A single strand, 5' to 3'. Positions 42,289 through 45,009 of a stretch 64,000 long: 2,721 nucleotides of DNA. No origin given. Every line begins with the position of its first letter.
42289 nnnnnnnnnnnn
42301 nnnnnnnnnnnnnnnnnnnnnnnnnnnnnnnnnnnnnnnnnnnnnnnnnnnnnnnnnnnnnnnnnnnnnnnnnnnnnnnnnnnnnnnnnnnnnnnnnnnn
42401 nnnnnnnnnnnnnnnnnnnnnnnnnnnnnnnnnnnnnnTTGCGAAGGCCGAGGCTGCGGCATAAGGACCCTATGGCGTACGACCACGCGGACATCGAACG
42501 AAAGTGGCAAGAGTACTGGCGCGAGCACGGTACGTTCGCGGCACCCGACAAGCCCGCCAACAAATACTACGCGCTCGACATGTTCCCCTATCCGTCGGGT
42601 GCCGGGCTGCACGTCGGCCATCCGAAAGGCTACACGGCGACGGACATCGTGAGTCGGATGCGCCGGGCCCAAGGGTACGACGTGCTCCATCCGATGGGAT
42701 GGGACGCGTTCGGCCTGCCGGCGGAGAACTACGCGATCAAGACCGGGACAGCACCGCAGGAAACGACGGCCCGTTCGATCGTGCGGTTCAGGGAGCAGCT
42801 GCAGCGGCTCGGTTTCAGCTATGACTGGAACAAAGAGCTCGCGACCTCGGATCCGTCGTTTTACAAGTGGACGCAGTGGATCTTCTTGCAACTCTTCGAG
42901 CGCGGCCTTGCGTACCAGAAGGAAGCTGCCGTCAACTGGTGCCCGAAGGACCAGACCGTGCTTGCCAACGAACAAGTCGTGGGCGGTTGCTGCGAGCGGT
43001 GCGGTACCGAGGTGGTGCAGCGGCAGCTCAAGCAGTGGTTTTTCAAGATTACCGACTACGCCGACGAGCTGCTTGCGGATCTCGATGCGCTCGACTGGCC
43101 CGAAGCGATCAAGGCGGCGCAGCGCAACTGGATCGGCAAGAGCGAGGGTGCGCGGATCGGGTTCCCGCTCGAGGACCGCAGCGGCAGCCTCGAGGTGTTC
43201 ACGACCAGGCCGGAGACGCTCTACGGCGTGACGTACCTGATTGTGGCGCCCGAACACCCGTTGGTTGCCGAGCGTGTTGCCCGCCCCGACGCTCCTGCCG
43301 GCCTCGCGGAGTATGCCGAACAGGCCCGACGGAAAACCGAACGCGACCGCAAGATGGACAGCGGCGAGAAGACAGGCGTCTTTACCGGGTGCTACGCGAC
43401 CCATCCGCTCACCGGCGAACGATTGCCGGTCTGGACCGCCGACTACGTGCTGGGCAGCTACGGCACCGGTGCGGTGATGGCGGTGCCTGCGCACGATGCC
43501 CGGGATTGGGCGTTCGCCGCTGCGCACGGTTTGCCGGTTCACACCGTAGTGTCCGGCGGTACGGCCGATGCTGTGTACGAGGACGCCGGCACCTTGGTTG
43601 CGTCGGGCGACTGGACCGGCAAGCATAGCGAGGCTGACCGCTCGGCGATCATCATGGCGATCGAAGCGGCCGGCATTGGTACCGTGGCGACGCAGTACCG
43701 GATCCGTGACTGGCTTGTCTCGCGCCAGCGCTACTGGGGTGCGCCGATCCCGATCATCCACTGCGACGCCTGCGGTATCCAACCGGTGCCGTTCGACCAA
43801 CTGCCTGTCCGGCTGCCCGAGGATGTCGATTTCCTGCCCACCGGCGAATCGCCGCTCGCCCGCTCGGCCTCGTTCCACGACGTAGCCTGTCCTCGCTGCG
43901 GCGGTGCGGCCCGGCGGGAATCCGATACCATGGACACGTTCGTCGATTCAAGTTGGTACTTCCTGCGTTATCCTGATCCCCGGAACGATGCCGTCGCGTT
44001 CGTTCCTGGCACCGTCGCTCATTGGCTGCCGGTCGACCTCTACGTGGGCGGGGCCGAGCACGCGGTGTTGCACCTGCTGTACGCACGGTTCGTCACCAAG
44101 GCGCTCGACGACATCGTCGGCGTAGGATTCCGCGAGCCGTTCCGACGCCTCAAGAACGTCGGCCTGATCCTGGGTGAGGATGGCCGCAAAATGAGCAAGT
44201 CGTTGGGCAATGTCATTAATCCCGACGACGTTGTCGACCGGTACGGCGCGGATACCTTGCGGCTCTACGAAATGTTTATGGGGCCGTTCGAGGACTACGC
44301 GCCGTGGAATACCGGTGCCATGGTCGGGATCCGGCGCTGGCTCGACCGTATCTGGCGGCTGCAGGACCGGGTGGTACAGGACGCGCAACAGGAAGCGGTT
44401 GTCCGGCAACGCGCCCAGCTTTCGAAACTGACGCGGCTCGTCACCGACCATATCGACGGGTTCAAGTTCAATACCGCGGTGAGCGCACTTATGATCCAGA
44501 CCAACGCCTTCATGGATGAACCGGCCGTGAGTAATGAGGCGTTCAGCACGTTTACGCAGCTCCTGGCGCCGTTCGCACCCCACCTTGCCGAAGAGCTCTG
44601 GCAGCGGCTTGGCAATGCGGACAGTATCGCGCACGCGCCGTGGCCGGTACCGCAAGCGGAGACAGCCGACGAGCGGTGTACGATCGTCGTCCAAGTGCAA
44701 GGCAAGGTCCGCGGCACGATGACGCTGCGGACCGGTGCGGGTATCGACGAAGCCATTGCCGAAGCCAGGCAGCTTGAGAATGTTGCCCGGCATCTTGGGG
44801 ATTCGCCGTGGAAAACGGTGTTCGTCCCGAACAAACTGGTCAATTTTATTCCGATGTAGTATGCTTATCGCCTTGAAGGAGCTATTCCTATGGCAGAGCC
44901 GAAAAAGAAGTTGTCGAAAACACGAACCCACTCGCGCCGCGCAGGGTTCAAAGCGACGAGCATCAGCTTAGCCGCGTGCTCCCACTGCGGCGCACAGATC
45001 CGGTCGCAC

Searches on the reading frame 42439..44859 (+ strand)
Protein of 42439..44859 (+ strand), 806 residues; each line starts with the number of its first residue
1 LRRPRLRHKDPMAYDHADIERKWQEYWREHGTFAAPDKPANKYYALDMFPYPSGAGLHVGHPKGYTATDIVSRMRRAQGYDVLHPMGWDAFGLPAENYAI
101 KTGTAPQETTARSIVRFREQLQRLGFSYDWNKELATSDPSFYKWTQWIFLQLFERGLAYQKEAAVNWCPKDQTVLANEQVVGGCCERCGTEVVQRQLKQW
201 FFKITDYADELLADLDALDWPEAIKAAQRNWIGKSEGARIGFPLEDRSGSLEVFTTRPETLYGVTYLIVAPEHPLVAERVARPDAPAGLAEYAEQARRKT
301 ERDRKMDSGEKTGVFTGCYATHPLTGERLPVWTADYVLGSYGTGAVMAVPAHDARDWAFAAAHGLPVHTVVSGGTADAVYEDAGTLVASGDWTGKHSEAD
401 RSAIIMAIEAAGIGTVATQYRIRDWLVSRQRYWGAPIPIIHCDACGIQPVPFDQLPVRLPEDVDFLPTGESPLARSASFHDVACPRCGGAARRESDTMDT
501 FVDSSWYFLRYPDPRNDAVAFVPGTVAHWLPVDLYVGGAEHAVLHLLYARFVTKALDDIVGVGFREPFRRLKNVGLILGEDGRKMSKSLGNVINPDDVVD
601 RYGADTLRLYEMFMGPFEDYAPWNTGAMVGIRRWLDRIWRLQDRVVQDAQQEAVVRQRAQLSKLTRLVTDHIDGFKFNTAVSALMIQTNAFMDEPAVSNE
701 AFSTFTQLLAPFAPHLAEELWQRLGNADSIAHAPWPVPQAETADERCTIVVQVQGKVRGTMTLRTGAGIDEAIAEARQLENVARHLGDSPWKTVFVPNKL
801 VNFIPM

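Call 51: search_protein_families(library=pfam, proteins=[window:42439-44859:+], max_evalue=1)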
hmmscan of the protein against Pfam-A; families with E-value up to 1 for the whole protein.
window:42439-44859:+ (806 aa): 7 families
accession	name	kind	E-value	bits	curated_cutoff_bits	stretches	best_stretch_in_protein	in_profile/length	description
PF13603.12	tRNA-synt_1_2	-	1.7e-59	200.8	25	1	229-406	1-182/185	Leucyl-tRNA synthetase, editing domain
PF00133.28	tRNA-synt_1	-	8.2e-51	173.5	22.7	2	22-232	1-225/414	tRNA synthetases class I (I, L, M and V)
PF09334.17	tRNA-synt_1g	-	8.7e-29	100.9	20.1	2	49-191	7-145/391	tRNA synthetases class I (M)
PF08264.19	Anticodon_1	-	7.8e-20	71.7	25.1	1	659-767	6-142/148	Anticodon-binding domain of tRNA ligase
PF01406.26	tRNA-synt_1e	-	5.1e-06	26.5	27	1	581-610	250-279/301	tRNA synthetases class I (C) catalytic domain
PF01921.24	tRNA-synt_1f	-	0.063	12.6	27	1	576-646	274-340/360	tRNA synthetases class I (K)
PF00750.26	tRNA-synt_1d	-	0.15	11.5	23.3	0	572-600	268-296/349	tRNA synthetases class I (R), catalytic domain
